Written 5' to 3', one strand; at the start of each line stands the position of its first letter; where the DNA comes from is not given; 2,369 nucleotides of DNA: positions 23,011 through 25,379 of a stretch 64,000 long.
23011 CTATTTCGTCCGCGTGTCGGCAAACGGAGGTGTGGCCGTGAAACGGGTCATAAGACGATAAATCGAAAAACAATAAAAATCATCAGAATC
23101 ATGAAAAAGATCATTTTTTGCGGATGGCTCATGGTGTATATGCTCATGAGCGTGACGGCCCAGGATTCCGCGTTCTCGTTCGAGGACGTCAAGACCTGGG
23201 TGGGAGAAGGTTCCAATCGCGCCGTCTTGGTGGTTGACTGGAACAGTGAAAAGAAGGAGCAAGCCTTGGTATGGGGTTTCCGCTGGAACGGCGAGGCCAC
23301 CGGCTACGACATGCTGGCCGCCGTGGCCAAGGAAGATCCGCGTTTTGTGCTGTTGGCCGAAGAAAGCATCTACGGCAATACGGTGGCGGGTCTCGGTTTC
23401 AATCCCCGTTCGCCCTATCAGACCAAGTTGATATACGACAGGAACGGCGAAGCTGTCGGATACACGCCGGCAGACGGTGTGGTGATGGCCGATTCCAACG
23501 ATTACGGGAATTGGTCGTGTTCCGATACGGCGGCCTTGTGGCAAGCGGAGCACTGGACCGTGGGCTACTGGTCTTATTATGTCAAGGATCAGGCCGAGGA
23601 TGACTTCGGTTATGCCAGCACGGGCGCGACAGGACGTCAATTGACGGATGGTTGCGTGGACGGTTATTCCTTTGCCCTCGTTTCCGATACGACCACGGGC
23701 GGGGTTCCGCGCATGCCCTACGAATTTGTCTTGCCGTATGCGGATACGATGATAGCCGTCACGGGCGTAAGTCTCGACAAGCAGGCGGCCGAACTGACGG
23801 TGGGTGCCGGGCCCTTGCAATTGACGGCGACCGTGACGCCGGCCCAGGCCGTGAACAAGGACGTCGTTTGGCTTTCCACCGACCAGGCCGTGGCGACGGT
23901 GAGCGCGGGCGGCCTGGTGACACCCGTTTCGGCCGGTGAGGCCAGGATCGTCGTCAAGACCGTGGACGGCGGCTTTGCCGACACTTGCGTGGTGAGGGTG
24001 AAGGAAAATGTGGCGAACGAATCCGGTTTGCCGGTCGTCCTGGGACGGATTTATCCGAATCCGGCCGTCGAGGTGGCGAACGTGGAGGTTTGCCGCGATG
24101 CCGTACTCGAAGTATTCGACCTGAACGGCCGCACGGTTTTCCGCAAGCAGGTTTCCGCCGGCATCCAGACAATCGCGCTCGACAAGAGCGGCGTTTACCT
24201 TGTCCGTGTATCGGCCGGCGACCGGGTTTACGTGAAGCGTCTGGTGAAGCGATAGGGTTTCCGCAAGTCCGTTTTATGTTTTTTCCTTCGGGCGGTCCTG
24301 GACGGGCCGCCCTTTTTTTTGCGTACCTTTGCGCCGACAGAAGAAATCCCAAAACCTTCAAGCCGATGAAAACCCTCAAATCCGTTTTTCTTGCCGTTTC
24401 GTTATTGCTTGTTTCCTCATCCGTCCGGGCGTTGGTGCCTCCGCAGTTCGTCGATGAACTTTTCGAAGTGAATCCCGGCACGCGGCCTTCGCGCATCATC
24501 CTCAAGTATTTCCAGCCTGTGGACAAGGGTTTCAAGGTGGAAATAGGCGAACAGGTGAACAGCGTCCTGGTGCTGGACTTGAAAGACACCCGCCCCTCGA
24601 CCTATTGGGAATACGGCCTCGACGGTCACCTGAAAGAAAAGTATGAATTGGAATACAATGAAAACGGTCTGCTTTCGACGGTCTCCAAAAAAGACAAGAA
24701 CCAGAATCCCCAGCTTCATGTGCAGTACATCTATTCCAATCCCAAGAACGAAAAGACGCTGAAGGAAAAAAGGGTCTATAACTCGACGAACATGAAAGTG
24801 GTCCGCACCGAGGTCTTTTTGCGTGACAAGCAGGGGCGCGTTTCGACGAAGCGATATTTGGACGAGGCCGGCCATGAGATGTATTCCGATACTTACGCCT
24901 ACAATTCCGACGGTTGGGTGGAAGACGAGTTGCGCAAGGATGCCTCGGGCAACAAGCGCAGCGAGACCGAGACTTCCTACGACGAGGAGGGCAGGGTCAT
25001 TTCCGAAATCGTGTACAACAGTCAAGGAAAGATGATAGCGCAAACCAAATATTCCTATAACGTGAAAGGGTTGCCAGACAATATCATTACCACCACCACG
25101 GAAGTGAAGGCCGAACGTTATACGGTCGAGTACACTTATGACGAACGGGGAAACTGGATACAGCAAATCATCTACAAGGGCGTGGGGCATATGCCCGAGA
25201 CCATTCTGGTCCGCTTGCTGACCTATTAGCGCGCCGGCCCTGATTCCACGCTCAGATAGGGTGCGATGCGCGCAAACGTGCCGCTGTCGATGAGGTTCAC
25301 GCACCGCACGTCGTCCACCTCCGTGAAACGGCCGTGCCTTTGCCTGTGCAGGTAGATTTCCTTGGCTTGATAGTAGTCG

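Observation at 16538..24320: A riboswitch-controlled corrinoid-uptake operon contains two accessory proteins that are T9SS cargo rather than lipoproteins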

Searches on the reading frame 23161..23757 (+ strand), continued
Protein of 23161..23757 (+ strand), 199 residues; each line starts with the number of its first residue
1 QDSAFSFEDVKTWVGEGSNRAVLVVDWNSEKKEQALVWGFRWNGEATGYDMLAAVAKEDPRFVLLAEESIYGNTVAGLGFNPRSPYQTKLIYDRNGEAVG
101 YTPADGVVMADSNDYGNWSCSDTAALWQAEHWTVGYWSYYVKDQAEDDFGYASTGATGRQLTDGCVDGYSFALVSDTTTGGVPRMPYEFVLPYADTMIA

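Call 75: find_encoding_contigs(protein=P0437, flank=6000, max_places=1)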
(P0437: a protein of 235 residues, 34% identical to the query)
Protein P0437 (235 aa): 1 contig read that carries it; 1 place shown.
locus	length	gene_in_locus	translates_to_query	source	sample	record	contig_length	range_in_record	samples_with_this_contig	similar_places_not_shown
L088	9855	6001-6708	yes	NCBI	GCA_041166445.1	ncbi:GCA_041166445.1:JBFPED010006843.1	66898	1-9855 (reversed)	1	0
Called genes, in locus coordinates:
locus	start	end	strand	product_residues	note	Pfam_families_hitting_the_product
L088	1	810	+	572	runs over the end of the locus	PF02310:B12-binding, PF04055:Radical_SAM, PF13282:DUF4070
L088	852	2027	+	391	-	PF11795:DUF3322, PF09983:JetD_C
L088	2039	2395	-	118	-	PF00355:Rieske, PF13806:Rieske_2, PF22543:Rieske_4 (weak)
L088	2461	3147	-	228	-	PF00753:Lactamase_B, PF13483:Lactamase_B_3, PF12706:Lactamase_B_2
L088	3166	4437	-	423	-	-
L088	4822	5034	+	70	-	-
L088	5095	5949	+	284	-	PF07963:N_methyl, PF07596:SBP_bac_10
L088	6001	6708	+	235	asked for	-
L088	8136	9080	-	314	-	-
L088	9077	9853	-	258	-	?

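Call 76: find_encoding_contigs(protein=P0403, flank=6000, max_places=1)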
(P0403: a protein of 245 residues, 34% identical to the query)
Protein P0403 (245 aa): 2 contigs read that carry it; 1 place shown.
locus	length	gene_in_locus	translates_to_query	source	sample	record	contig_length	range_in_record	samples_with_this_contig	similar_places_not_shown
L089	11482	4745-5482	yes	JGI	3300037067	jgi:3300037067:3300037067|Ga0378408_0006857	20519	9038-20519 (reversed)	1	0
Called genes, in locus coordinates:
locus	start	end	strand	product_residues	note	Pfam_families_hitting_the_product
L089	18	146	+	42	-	-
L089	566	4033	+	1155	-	PF03797:Autotransporter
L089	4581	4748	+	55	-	-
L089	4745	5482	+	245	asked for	-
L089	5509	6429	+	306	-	-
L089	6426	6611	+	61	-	PF04964:Flp_Fap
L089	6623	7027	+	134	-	PF07811:TadE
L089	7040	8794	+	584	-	PF08666:SAF, PF13144:ChapFlgA (faint), PF16976:RcpC, PF00263:Secretin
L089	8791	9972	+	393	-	PF00072:Response_reg (weak), PF13614:AAA_31 (weak)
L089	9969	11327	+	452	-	PF00437:T2SSE, PF27713:UCP018868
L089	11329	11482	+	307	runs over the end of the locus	PF00482:T2SSF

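Call 77: find_encoding_contigs(protein=P0412, flank=6000, max_places=1)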
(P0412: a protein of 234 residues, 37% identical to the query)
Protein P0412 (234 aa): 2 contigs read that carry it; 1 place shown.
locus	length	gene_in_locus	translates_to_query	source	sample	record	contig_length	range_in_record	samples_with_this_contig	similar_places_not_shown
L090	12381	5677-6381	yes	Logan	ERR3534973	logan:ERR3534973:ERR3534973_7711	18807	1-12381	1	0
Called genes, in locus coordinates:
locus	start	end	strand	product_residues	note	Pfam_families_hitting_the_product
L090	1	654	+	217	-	?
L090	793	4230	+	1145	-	PF17757:UvrB_inter, PF02559:CarD_TRCF_RID, PF00270:DEAD, PF04851:ResIII, PF00271:Helicase_C, PF03461:TRCF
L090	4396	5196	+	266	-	PF01895:PhoU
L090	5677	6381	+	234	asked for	-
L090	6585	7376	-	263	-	PF04055:Radical_SAM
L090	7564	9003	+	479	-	PF00171:Aldedh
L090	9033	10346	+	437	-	PF00202:Aminotran_3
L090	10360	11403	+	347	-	PF00795:CN_hydrolase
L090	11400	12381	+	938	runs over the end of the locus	PF01276:OKR_DC_1, PF01212:Beta_elim_lyase (weak), PF01276:OKR_DC_1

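Call 95: find_encoding_contigs(protein=P0400, flank=5000, max_places=1)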
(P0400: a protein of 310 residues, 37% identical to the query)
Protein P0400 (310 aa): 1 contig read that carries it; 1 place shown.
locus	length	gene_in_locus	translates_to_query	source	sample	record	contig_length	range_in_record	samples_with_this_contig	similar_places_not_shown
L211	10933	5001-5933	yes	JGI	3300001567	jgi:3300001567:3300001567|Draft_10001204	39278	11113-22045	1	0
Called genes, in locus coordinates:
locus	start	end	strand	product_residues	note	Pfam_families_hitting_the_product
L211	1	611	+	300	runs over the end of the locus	-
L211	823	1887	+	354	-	PF25470:DUF7901, PF07589:PEP_exosort_dom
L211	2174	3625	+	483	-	PF00370:FGGY_N, PF02782:FGGY_C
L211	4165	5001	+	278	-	PF07596:SBP_bac_10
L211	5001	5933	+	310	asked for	PF00404:Dockerin_1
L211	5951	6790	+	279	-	-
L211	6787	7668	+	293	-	-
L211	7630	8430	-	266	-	-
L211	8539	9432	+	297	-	PF08501:Shikimate_dh_N, PF01488:Shikimate_DH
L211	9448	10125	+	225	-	PF01656:CbiA (weak), PF13500:AAA_26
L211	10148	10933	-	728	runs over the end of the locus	PF01074:Glyco_hydro_38N (weak), PF03065:Glyco_hydro_57, PF09094:AmyA-A_glucT_m, PF09095:AmyA-gluTrfs_C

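Call 96: find_encoding_contigs(protein=P0409, flank=5000, max_places=1)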
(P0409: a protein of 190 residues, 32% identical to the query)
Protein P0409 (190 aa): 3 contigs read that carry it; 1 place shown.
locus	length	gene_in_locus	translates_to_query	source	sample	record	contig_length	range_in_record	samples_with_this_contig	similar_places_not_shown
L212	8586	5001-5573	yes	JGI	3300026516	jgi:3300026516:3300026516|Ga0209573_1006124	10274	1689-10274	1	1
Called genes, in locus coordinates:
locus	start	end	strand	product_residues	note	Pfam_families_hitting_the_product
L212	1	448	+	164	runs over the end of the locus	PF01782:RimM, PF05239:PRC, PF24986:PRC_RimM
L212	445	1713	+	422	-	PF01018:GTP1_OBG, PF02421:FeoB_N, PF01926:MMR_HSR1, PF09269:DUF1967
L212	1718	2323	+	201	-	PF01467:CTP_transf_like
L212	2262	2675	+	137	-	PF02410:RsfS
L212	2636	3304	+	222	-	PF13428:TPR_14 (faint), PF07719:TPR_2 (faint), PF13414:TPR_11 (faint)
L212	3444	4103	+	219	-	PF07963:N_methyl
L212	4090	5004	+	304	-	-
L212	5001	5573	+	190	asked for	-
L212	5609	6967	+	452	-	-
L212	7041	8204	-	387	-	-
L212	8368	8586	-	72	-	?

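Call 97: find_encoding_contigs(protein=P0439, flank=5000, max_places=1)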
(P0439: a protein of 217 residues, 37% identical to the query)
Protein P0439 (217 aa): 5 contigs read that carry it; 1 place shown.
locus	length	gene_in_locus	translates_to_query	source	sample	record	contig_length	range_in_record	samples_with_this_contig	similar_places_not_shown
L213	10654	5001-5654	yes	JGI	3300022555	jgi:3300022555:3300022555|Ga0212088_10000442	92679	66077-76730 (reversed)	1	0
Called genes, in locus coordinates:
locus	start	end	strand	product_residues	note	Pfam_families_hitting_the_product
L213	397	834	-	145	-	PF01850:PIN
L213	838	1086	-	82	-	-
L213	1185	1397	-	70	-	-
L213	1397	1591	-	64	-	PF13560:HTH_31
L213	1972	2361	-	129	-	PF00076:RRM_1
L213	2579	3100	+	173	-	-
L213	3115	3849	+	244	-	PF00005:ABC_tran, PF13304:AAA_21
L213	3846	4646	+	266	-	PF01061:ABC2_membrane, PF12698:ABC2_membrane_3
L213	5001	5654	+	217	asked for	-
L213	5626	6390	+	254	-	-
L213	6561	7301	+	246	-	PF01618:MotA_ExbB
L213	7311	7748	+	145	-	PF02472:ExbD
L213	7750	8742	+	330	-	-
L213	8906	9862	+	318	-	PF00561:Abhydrolase_1, PF12146:Hydrolase_4 (weak), PF12697:Abhydrolase_6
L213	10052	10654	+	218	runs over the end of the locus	PF00440:TetR_N, PF09209:CecR_C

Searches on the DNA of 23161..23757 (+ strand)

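Call 73: search_rna_families(sources=[L084, L085, L086], threshold=gathering)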
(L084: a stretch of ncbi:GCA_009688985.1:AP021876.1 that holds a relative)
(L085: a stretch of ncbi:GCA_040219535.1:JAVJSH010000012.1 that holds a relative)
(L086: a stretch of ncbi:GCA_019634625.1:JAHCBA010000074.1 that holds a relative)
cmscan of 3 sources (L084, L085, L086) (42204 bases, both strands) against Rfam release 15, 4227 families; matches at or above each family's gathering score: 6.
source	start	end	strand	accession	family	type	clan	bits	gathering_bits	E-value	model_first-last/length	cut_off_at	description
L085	5774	6017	+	RF00174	Cobalamin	Cis-reg; riboswitch;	CL00101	80.2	31.5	2.5e-18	1-189/189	no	Cobalamin riboswitch aptamer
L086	4423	4597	+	RF00174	Cobalamin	Cis-reg; riboswitch;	CL00101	70.2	31.5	1.8e-15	1-189/189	no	Cobalamin riboswitch aptamer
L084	3319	3515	+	RF00174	Cobalamin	Cis-reg; riboswitch;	CL00101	68.3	31.5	6.4e-15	1-189/189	no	Cobalamin riboswitch aptamer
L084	1356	1479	+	RF01051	c-di-GMP-I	Cis-reg; riboswitch;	CL00126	50.1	35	5.5e-07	1-87/87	no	c-di-GMP-I riboswitch aptamer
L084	3046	3137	+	RF01051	c-di-GMP-I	Cis-reg; riboswitch;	CL00126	49.1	35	9.3e-07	1-87/87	no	c-di-GMP-I riboswitch aptamer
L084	8693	8816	+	RF01051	c-di-GMP-I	Cis-reg; riboswitch;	CL00126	47.7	35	2.1e-06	1-87/87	no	c-di-GMP-I riboswitch aptamer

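Call 78: search_rna_families(sources=[L087, L088, L089, L090], threshold=gathering)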
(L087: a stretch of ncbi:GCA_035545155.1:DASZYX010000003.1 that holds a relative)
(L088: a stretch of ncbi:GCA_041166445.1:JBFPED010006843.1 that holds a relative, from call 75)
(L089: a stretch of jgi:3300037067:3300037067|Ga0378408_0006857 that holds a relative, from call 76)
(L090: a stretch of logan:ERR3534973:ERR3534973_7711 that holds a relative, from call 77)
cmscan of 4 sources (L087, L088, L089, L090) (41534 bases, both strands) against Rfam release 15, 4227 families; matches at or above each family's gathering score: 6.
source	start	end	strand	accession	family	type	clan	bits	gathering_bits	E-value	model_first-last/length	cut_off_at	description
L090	5311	5534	+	RF00174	Cobalamin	Cis-reg; riboswitch;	CL00101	70.4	31.5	1.6e-15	1-189/189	no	Cobalamin riboswitch aptamer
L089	279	354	+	RF00005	tRNA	Gene; tRNA;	CL00001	67.1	29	1.2e-12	1-71/71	no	tRNA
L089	186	261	+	RF00005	tRNA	Gene; tRNA;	CL00001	66.6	29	1.8e-12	1-71/71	no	tRNA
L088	4783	5013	+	RF00174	Cobalamin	Cis-reg; riboswitch;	CL00101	66.2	31.5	2.5e-14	1-189/189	no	Cobalamin riboswitch aptamer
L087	2454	2541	+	RF00005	tRNA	Gene; tRNA;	CL00001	56.6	29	9.7e-10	1-71/71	no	tRNA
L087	5030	5163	+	RF00174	Cobalamin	Cis-reg; riboswitch;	CL00101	32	31.5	0.00016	1-189/189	no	Cobalamin riboswitch aptamer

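Call 98: search_rna_families(sources=[L211, L212, L213, L089], threshold=evalue, max_evalue=0.01)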
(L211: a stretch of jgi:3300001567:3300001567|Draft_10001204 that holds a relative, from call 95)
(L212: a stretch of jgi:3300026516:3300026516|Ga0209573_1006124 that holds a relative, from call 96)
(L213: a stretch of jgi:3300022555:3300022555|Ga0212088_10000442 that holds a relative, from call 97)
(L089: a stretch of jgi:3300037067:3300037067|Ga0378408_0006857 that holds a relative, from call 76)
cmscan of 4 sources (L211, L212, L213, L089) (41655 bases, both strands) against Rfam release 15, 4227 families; matches with E-value up to 0.01: 4.
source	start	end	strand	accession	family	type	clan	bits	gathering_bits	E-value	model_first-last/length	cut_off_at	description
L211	3688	3918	+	RF00174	Cobalamin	Cis-reg; riboswitch;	CL00101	86.1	31.5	5.2e-20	1-189/189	no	Cobalamin riboswitch aptamer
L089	279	354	+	RF00005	tRNA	Gene; tRNA;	CL00001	67.1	29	1.2e-12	1-71/71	no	tRNA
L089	186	261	+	RF00005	tRNA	Gene; tRNA;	CL00001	66.6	29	1.8e-12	1-71/71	no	tRNA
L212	3322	3406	+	RF01689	AdoCbl-II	Cis-reg; riboswitch;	CL00101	43.9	36.5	1.8e-07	1-81/81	no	AdoCbl-II (Cobalamin/B12) riboswitch aptamer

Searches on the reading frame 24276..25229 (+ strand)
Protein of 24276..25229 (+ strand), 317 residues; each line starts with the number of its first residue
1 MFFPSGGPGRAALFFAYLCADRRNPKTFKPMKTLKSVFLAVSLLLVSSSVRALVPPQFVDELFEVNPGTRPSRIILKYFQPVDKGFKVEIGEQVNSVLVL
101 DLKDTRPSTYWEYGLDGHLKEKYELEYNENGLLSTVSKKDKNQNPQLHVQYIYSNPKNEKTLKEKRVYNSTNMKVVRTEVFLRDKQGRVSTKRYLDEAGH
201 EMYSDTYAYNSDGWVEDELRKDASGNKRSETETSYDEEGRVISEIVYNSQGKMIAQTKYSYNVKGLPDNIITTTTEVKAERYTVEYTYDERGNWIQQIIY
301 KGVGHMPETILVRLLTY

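Call 83: search_protein_families(library=ncbifam, proteins=[window:24276-25229:+], max_evalue=0.001)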
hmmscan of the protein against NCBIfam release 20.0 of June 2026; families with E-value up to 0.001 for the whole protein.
window:24276-25229:+ (317 aa): 1 family
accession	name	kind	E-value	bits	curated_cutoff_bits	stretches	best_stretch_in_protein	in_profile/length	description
TIGR01643.1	YD_repeat_2x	repeat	2.7e-05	24.5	15.8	0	274-301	8-35/42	YD repeat-containing protein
